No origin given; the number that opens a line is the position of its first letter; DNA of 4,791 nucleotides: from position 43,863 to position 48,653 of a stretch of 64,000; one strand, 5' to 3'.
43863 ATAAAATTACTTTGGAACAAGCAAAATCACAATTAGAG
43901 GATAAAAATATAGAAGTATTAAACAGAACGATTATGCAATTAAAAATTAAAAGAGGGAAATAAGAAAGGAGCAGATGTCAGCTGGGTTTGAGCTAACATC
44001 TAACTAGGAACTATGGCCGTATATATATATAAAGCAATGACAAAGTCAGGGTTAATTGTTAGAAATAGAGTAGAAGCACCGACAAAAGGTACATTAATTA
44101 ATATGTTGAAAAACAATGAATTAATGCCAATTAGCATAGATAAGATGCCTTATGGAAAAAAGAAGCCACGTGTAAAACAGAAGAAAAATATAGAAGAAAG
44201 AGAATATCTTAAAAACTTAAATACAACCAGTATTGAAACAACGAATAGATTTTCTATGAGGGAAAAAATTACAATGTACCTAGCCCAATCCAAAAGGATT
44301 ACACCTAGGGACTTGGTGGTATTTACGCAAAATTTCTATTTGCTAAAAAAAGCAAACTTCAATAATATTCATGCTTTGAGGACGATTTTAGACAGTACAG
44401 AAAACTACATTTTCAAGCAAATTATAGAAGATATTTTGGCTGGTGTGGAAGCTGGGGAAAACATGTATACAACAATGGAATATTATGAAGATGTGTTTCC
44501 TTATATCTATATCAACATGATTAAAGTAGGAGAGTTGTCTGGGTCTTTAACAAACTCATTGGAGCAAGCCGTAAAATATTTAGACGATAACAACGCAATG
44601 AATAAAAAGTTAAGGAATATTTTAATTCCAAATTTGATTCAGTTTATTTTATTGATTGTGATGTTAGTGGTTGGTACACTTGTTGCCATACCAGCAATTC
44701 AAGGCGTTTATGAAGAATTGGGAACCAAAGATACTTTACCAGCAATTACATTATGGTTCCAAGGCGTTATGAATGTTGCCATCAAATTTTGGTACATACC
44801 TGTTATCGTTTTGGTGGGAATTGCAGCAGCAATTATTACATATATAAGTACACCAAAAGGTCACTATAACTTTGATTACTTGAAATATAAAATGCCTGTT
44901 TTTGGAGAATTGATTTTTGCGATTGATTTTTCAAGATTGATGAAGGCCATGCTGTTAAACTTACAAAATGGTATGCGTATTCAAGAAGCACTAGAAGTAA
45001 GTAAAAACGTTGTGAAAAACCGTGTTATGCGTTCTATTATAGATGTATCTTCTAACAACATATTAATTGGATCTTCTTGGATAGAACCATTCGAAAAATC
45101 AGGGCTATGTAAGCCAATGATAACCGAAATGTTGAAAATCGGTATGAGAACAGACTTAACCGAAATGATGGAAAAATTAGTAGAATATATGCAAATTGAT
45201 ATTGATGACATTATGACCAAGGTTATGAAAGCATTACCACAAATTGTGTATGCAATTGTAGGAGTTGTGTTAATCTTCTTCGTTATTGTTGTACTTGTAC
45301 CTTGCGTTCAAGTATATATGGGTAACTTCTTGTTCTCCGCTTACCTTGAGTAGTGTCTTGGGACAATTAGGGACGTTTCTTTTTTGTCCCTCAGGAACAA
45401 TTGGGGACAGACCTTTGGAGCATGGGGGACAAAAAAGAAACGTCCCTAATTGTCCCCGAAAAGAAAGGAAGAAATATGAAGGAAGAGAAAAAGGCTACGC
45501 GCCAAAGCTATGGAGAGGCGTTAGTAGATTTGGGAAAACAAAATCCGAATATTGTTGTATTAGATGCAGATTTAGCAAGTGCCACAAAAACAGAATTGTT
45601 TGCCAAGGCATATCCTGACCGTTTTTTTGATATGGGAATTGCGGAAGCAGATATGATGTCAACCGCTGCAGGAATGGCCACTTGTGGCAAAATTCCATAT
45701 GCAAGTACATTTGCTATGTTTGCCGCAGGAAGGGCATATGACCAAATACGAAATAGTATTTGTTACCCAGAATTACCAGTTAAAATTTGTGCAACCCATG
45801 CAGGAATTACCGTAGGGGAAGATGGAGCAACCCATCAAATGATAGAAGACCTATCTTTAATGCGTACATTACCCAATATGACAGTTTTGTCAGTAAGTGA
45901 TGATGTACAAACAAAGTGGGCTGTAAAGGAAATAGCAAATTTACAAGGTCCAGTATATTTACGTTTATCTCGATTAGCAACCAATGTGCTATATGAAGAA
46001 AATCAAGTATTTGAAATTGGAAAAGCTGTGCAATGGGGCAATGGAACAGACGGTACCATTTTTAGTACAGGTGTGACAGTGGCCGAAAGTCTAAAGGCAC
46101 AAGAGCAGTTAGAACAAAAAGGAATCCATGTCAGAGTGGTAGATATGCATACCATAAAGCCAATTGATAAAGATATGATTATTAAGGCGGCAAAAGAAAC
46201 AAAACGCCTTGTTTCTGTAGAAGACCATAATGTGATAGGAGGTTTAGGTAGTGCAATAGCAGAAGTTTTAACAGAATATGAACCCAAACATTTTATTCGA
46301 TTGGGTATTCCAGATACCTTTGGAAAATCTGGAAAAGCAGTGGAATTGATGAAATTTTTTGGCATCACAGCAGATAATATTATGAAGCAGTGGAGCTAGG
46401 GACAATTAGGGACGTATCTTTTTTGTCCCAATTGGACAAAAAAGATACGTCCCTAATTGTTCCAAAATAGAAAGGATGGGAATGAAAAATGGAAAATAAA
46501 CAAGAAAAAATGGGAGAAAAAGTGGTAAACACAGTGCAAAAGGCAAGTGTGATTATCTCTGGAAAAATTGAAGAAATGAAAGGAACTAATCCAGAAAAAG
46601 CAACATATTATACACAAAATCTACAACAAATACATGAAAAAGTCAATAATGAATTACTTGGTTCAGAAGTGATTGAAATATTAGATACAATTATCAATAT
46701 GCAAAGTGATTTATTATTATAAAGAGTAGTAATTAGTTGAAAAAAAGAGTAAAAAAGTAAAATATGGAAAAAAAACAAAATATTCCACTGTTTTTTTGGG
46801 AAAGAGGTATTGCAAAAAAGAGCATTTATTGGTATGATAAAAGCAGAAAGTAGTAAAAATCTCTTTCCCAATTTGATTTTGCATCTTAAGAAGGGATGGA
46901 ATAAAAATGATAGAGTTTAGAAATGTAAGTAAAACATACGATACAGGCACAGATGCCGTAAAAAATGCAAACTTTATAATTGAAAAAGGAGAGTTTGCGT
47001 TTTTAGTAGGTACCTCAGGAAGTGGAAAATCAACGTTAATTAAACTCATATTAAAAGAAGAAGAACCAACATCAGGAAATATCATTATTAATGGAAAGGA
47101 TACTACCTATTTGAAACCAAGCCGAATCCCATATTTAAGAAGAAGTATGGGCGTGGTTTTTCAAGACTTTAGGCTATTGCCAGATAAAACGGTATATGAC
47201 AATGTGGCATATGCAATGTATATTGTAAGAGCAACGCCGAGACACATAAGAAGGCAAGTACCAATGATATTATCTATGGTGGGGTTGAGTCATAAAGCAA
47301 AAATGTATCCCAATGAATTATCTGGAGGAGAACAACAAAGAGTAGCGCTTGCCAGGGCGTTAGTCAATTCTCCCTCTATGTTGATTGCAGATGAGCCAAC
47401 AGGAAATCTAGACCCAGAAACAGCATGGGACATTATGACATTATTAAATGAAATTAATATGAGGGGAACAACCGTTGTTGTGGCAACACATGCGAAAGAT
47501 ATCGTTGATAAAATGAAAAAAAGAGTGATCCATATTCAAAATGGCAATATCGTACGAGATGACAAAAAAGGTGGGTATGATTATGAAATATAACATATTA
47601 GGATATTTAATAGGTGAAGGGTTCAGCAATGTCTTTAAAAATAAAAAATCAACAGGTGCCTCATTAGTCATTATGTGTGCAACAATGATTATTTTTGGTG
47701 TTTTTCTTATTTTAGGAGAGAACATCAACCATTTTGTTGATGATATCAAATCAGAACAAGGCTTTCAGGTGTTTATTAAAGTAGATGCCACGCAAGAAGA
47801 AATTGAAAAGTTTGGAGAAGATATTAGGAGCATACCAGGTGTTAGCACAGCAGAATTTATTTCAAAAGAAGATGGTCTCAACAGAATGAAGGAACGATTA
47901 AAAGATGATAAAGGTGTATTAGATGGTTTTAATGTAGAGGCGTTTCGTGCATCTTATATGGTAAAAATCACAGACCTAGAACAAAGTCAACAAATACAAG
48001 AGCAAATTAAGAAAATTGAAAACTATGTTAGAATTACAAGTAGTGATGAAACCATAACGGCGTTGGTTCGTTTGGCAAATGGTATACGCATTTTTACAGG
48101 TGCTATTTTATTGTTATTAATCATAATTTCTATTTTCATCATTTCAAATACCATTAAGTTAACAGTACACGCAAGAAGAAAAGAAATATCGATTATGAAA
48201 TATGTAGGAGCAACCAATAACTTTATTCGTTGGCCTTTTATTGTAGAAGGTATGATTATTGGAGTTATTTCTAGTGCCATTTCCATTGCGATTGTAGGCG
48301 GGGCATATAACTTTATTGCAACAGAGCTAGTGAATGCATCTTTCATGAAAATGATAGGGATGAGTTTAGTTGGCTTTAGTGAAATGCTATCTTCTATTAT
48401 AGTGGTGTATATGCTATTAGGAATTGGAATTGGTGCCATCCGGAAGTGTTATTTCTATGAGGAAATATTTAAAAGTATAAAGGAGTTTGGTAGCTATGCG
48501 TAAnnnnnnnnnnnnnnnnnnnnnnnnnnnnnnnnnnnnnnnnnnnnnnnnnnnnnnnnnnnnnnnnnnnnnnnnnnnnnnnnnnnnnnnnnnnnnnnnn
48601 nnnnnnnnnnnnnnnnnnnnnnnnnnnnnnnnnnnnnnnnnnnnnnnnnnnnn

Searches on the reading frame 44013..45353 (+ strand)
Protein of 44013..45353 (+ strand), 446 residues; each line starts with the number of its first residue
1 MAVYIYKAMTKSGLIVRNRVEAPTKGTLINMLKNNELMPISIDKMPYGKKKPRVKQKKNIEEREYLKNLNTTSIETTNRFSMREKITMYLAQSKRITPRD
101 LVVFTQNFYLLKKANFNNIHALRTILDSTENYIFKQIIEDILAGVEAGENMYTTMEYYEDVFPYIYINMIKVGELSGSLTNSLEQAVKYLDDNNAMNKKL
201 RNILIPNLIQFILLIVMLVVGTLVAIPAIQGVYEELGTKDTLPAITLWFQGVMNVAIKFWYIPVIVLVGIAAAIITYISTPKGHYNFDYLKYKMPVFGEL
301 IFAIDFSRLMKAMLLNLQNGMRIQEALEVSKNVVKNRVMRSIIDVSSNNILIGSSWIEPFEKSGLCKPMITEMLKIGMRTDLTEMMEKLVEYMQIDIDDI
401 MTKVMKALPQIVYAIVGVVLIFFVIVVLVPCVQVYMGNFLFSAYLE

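Call 9: search_protein_families(library=pfam, proteins=[window:44013-45353:+])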
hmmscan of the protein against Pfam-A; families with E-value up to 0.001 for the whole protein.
window:44013-45353:+ (446 aa): 1 family
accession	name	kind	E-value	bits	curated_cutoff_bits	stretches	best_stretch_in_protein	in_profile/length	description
PF00482.28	T2SSF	-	1.4e-30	106.3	25.2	2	104-227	1-125/125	Type II secretion system (T2SS), protein F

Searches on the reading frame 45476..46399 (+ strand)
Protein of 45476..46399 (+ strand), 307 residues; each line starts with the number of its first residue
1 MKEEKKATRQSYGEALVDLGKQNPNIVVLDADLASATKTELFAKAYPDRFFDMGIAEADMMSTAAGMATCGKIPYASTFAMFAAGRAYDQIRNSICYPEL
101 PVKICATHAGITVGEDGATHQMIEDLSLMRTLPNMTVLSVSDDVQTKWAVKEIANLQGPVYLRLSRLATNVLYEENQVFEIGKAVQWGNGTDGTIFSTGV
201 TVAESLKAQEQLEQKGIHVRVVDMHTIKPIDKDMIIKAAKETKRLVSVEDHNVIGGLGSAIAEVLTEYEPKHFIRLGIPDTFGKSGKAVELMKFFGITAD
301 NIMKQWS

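Call 9: search_protein_families(library=pfam, proteins=[window:45476-46399:+])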
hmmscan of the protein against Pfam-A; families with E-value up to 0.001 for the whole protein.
window:45476-46399:+ (307 aa): 3 families
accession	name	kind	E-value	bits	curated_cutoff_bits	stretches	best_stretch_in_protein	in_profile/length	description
PF02779.29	Transket_pyr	-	1.7e-46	158.5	27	1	5-169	2-172/174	Transketolase, pyrimidine binding domain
PF02780.25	Transketolase_C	-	1.4e-33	115.9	25.9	1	182-302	1-124/124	Transketolase, C-terminal domain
PF22613.1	Transketolase_C_1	-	1.7e-10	41.5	27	1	190-298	11-113/113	Transketolase-like TK C-terminal domain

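Call 58: search_protein_families(library=ncbifam, proteins=[window:45476-46399:+], max_evalue=1e-10)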
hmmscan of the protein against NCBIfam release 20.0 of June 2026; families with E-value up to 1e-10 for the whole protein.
window:45476-46399:+ (307 aa): 9 families
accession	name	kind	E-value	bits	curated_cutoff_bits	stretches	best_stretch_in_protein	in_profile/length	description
NF004559.0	PRK05899.2-5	equivalog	1.4e-97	327.4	488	1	3-305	315-619/627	transketolase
TIGR00204.1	dxs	equivalog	4.1e-61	207.3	465.95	1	7-304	311-609/616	1-deoxy-D-xylulose-5-phosphate synthase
NF004556.0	PRK05899.2-2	equivalog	2e-57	194.9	575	1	3-305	319-633/639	transketolase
NF003933.0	PRK05444.2-2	equivalog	1.3e-43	149.4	395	1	5-305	288-600/606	1-deoxy-D-xylulose-5-phosphate synthase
TIGR00232.1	tktlase_bact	equivalog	1.6e-37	129.2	682.25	1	2-305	345-648/654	transketolase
NF008968.0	PRK12315.1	subfamily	3.5e-31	108.1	510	1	5-304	278-575/582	1-deoxy-D-xylulose-5-phosphate synthase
NF004558.0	PRK05899.2-4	equivalog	2.5e-27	95.6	788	1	7-305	345-645/651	transketolase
NF006667.0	PRK09212.1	subfamily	6.2e-20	71.3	321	1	39-267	42-278/327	pyruvate dehydrogenase complex E1 component subunit beta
NF008854.0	PRK11892.1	equivalog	2.8e-19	69.1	454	1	42-267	183-417/464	pyruvate dehydrogenase complex E1 component subunit beta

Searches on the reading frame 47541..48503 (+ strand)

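Call 60: search_protein_families(library=pfam, proteins=[window:47541-48503:+], max_evalue=0.00001)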
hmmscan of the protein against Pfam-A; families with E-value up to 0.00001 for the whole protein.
window:47541-48503:+ (320 aa): 2 families
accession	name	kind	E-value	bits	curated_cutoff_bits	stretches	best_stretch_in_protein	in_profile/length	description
PF18075.7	FtsX_ECD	-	9.3e-20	71.5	23.5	1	76-160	4-91/96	FtsX extracellular domain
PF02687.27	FtsX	-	8.4e-11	42.4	25.5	1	188-294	2-108/120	FtsX-like permease C-terminal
